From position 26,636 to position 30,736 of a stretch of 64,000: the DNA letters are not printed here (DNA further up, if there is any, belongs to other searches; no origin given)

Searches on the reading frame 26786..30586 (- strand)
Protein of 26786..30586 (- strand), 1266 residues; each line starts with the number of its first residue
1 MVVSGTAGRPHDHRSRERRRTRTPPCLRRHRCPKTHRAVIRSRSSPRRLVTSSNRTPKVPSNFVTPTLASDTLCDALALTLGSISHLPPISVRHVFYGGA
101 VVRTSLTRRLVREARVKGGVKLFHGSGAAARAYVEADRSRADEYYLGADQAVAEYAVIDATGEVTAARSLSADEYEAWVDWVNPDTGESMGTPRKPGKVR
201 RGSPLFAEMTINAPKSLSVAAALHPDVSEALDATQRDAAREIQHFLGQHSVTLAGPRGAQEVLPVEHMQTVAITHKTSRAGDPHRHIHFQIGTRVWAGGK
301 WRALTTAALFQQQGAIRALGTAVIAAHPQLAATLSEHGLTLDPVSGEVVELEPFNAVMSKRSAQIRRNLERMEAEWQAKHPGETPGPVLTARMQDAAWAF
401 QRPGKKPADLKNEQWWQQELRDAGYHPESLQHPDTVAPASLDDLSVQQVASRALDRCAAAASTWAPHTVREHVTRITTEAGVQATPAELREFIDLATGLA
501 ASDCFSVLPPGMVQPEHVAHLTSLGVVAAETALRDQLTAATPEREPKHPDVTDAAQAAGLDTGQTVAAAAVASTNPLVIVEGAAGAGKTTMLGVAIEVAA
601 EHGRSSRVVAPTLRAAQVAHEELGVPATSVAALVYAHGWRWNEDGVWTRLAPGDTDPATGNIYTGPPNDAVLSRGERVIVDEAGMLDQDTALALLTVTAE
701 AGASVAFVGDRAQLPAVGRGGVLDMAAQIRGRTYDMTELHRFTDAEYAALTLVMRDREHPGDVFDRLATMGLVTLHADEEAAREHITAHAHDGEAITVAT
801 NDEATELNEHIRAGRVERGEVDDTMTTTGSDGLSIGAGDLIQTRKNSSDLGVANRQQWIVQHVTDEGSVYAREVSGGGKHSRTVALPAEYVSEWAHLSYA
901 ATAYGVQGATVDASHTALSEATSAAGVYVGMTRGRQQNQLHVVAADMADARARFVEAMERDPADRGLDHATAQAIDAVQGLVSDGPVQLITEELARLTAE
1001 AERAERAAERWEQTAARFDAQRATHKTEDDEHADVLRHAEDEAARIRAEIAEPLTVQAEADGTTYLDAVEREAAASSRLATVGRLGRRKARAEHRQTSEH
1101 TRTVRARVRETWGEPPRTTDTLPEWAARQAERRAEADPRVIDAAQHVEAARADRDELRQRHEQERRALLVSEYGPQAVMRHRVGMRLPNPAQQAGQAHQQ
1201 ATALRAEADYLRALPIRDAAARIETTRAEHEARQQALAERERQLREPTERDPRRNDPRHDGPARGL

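Call 33: search_protein_families(library=pfam, max_evalue=0.001, proteins=[window:26786-30586:-])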
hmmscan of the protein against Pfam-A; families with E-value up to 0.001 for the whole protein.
window:26786-30586:- (1266 aa): 4 families
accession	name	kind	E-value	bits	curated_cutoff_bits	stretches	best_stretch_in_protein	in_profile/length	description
PF13604.12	AAA_30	-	1.2e-40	139.7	27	1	560-776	2-189/191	AAA domain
PF08751.17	TrwC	-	4.8e-38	131.8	25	1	129-421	3-284/286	TrwC relaxase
PF13245.12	AAA_19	-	2.6e-18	66.9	25.1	1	568-719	4-134/134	AAA domain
PF01443.25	Viral_helicase1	-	7.8e-05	23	21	0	674-717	59-100/228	Viral superfamily 1 RNA helicase core domain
